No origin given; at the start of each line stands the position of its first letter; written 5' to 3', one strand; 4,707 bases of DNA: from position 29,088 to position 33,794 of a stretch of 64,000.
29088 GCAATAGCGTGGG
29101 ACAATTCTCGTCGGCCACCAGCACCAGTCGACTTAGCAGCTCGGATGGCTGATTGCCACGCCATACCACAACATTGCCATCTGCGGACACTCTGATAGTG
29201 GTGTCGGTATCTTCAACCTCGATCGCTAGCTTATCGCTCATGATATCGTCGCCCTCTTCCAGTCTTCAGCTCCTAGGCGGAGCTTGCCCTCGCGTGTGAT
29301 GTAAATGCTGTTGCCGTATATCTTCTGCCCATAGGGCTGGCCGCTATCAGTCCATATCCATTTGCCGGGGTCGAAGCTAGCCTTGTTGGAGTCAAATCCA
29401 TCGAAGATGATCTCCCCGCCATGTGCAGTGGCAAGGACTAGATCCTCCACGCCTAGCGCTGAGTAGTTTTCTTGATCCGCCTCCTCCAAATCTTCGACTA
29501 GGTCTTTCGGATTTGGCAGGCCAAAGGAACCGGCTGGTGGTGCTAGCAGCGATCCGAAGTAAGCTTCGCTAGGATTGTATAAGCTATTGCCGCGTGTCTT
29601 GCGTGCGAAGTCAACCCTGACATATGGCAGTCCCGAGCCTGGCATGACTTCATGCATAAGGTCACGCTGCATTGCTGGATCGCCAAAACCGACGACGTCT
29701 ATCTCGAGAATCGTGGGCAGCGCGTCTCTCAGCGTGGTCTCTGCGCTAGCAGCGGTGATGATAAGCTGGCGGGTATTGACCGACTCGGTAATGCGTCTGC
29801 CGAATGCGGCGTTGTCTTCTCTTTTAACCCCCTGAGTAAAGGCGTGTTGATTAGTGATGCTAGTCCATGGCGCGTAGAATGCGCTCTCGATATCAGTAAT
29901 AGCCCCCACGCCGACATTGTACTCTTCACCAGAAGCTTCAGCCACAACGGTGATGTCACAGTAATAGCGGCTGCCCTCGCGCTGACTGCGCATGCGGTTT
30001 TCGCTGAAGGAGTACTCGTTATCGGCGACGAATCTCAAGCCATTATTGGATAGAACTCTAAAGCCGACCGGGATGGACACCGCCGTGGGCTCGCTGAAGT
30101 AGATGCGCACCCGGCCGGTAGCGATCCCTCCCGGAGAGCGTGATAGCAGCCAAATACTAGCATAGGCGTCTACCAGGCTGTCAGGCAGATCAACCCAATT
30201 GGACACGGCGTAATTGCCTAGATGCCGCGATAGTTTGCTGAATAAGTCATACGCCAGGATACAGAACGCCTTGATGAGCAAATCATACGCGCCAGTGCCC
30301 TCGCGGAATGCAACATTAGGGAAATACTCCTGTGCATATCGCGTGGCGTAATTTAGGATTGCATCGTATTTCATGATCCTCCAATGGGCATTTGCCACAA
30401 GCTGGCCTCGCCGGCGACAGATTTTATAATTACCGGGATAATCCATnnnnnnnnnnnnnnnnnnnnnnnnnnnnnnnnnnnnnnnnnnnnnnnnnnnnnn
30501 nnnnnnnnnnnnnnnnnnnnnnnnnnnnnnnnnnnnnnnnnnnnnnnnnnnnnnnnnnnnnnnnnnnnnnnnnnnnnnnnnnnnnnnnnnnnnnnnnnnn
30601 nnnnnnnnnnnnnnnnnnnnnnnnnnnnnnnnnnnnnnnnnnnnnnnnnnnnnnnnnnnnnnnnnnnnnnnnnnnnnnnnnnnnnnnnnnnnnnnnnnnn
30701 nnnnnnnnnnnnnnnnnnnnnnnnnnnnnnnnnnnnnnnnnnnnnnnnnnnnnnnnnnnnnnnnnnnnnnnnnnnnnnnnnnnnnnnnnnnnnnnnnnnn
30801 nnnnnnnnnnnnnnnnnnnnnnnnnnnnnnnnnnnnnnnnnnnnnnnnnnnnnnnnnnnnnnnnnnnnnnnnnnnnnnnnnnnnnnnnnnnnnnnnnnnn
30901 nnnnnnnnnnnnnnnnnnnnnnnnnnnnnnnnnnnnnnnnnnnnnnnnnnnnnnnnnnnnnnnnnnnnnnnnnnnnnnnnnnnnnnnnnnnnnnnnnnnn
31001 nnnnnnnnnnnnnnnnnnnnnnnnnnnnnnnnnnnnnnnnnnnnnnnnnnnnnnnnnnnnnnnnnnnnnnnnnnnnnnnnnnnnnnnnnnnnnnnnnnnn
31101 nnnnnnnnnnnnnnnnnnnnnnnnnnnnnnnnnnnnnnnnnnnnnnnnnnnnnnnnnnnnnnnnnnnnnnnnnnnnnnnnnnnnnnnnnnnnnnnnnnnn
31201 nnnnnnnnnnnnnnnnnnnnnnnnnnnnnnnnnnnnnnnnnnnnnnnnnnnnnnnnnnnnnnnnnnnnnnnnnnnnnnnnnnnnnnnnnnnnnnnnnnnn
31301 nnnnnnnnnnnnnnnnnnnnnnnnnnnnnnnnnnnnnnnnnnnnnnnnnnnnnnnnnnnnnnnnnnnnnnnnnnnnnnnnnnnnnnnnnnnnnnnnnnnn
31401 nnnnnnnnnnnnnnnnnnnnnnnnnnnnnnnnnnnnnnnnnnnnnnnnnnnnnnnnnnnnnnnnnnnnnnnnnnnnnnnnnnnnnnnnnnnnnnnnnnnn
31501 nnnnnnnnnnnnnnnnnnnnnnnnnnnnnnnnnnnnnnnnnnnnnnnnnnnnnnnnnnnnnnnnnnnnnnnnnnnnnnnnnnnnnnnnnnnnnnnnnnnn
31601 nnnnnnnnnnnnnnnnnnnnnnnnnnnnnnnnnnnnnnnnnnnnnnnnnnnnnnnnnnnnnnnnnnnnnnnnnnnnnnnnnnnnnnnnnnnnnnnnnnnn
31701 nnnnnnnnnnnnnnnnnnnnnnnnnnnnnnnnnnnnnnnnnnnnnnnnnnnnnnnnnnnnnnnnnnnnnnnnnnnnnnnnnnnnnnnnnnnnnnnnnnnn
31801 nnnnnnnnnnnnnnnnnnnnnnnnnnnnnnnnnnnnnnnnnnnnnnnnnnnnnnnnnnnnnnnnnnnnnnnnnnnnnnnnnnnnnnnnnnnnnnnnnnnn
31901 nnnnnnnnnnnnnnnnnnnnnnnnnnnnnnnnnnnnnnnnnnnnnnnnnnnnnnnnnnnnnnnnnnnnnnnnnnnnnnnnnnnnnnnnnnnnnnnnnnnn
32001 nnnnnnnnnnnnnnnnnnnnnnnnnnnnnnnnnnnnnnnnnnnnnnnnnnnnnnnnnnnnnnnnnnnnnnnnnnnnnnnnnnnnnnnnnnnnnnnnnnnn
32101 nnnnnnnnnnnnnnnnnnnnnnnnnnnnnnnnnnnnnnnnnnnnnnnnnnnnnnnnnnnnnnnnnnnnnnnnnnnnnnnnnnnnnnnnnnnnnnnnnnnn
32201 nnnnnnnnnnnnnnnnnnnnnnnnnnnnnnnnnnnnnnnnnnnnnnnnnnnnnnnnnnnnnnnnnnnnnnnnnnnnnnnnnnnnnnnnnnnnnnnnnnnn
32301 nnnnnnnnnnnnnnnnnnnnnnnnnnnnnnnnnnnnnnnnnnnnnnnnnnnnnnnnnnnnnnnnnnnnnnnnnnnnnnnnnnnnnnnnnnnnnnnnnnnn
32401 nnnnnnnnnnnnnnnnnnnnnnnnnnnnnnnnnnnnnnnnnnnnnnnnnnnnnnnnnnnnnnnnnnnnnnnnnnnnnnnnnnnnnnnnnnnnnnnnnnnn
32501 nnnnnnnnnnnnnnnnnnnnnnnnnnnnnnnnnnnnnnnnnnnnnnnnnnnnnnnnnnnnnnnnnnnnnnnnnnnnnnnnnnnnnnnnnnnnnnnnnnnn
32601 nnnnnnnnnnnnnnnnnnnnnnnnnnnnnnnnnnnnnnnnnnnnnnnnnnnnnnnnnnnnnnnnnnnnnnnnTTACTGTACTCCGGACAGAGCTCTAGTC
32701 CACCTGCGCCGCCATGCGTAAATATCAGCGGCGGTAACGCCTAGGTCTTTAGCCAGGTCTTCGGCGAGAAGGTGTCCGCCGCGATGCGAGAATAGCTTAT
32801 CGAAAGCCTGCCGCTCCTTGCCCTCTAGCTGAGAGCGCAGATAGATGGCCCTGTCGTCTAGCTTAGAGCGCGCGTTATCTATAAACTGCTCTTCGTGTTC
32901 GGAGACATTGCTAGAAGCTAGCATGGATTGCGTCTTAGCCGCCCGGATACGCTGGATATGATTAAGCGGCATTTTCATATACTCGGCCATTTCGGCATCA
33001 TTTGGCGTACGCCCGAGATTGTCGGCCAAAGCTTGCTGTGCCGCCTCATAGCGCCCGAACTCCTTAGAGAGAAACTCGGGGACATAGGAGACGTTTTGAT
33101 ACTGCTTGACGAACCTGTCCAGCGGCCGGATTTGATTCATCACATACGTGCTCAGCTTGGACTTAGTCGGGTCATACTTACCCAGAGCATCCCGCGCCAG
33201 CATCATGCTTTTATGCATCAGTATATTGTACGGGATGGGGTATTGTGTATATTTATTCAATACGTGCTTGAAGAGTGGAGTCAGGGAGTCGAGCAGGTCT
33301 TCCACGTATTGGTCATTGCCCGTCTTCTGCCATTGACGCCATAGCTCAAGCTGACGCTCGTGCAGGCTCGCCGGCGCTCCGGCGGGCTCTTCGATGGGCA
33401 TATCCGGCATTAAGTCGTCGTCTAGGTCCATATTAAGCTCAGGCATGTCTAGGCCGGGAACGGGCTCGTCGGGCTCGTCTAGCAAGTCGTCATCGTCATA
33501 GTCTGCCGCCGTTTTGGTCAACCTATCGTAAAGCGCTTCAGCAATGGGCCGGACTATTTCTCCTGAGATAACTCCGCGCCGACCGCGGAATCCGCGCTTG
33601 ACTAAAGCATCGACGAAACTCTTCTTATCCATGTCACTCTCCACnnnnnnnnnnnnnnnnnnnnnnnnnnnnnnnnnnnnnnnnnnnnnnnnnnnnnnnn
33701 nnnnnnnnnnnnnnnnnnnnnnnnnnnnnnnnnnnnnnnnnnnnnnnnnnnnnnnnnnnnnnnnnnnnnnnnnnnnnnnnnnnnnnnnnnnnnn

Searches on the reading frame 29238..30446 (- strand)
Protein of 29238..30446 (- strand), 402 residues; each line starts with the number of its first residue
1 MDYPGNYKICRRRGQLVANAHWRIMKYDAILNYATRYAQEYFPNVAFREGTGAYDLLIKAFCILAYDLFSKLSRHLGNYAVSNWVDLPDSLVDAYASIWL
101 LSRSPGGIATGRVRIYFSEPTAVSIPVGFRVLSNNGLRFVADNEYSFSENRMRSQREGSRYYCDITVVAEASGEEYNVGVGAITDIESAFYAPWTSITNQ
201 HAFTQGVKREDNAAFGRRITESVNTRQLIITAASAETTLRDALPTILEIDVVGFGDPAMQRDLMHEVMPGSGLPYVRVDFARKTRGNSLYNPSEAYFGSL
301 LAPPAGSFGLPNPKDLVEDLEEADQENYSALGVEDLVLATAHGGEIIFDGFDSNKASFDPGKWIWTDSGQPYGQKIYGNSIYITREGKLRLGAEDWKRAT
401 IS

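Call 13: find_related_loci(query=window:29238-30446:-, collection=viral_contigs, flank=10000)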
Query window:29238-30446:- (402 aa) in viral_contigs; peptide patterns used: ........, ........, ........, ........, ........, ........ (x = any residue, [..] = any of these).
2 stretches matched a pattern, but none encodes a relative of the query by tblastn (E <= 1e-3).

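Call 14: search_protein_families(library=pfam, proteins=[window:29238-30446:-], max_evalue=0.01)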
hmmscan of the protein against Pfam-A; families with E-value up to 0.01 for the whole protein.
window:29238-30446:- (402 aa): 1 family
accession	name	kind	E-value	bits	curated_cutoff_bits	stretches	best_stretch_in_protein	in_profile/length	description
PF04865.19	Baseplate_J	-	2.1e-09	37.5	21.1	1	93-225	6-128/255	Baseplate J-like protein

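Call 23: find_homologous_proteins(query=window:29238-30374:-, max_evalue=0.00001)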
Query window:29238-30374:- (378 aa): 5 proteins with E <= 0.00001 among 5051 candidates.
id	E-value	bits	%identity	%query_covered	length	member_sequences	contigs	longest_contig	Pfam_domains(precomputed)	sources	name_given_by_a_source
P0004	7.0e-247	837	98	100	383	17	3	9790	PF04865.20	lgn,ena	-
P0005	4.6e-193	660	77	100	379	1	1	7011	PF04865.20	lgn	-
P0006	2.3e-174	598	70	100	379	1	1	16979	PF04865.20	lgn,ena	-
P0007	1.5e-170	586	67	100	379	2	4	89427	PF04865.20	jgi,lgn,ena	-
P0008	6.3e-83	297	42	98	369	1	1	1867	PF04865.20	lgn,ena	-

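Call 24: find_encoding_contigs(protein=P0005, flank=10000)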
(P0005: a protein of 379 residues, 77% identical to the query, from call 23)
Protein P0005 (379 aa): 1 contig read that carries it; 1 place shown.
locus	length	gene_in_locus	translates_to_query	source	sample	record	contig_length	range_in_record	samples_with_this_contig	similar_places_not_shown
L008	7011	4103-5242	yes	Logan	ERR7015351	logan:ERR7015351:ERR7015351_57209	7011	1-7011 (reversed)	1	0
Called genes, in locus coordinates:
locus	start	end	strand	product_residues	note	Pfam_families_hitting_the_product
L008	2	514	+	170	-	?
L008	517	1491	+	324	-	PF04539:Sigma70_r3 (weak)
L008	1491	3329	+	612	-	-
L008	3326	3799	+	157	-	-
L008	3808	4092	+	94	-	-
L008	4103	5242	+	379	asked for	PF04865:Baseplate_J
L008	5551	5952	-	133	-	-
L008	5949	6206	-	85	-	-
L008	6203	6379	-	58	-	-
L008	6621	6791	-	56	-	-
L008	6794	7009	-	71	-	?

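Call 25: find_encoding_contigs(protein=P0006, flank=10000)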
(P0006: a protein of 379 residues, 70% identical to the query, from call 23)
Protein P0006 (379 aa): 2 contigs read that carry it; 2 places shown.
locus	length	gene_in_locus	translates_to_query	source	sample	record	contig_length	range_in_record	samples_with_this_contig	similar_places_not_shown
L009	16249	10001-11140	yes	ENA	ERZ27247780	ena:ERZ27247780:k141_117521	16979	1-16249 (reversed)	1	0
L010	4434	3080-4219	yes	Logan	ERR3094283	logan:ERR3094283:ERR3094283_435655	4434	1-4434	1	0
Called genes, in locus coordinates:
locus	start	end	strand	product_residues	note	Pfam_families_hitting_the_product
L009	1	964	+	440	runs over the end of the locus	-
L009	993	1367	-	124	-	-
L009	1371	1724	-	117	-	-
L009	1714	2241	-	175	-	-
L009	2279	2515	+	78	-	-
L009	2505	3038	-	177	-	PF01936:NYN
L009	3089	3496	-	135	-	-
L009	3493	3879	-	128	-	-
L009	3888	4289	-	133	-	-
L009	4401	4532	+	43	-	-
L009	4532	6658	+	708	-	-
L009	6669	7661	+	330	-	PF04539:Sigma70_r3 (weak)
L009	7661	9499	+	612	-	-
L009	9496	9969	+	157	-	-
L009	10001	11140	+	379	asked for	PF04865:Baseplate_J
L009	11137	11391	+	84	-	-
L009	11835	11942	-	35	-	-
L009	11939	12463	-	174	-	-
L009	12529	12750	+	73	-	-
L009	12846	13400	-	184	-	-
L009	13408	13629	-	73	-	-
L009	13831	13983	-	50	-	-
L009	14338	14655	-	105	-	-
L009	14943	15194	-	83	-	-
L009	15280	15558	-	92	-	-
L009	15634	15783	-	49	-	-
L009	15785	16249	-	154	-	?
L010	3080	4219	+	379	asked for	PF04865:Baseplate_J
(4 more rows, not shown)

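Call 26: find_encoding_contigs(protein=P0007, flank=10000)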
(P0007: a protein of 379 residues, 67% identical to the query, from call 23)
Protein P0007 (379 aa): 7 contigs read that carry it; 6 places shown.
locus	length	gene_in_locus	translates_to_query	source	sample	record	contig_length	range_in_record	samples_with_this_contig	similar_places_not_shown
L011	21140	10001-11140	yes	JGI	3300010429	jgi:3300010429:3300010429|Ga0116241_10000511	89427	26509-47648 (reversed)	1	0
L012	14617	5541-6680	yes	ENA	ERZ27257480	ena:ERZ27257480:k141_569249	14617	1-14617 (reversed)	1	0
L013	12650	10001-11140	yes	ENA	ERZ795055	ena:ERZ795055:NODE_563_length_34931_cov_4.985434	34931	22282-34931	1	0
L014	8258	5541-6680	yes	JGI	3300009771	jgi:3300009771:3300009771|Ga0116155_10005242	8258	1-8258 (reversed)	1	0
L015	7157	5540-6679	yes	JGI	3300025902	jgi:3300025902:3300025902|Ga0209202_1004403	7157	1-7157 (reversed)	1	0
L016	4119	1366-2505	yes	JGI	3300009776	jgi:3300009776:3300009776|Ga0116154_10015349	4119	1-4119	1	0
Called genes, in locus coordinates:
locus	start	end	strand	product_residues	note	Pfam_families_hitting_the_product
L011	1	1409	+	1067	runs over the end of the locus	-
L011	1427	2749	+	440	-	-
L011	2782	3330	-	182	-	PF01936:NYN (weak)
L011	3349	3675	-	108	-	-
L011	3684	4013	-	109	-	-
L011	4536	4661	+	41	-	-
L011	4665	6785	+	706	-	-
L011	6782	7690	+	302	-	PF04539:Sigma70_r3 (weak)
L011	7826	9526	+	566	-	-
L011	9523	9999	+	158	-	-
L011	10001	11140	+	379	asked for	PF04865:Baseplate_J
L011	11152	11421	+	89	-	-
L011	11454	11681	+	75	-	-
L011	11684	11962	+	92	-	-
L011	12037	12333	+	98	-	-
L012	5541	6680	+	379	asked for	PF04865:Baseplate_J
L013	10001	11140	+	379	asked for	PF04865:Baseplate_J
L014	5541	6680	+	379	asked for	PF04865:Baseplate_J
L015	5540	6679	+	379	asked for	PF04865:Baseplate_J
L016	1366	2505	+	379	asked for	PF04865:Baseplate_J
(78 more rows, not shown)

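Call 44: find_related_loci(query=A4, collection=genome_contigs, flank=6000)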
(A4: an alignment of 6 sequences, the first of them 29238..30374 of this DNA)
Query A4 (378 aa) in genome_contigs; peptide patterns used: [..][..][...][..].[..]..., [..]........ (x = any residue, [..] = any of these).
86 stretches matched a pattern, but none encodes a relative of the query by tblastn (E <= 1e-3).

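Call 45: find_related_loci(query=A4, collection=viral_contigs, flank=6000)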
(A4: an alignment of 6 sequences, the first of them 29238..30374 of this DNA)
Query A4 (378 aa) in viral_contigs; peptide patterns used: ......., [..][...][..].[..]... (x = any residue, [..] = any of these).
45 stretches matched a pattern, but none encodes a relative of the query by tblastn (E <= 1e-3).

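Call 46: search_protein_families(library=phrogs, proteins=[L009:11433-11615:-], max_evalue=1)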
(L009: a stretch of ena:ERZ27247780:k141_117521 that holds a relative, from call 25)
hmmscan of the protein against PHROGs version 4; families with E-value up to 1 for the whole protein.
L009:11433-11615:- (60 aa): 2 families
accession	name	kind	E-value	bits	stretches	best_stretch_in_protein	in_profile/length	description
phrog_28436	-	unknown function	0.22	12.4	1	13-32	10-29/57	-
phrog_21191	-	unknown function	0.23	12.6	1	12-36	30-54/71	-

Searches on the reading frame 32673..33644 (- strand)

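Call 51: search_protein_families(library=phrogs, proteins=[window:32673-33644:-], max_evalue=0.001)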
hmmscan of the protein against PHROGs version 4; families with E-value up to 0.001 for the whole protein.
window:32673-33644:- (323 aa): 1 family
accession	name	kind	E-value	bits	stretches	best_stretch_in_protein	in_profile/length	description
phrog_351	-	transcription regulation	5e-07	29.7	1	99-309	491-712/928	RNA polymerase sigma factor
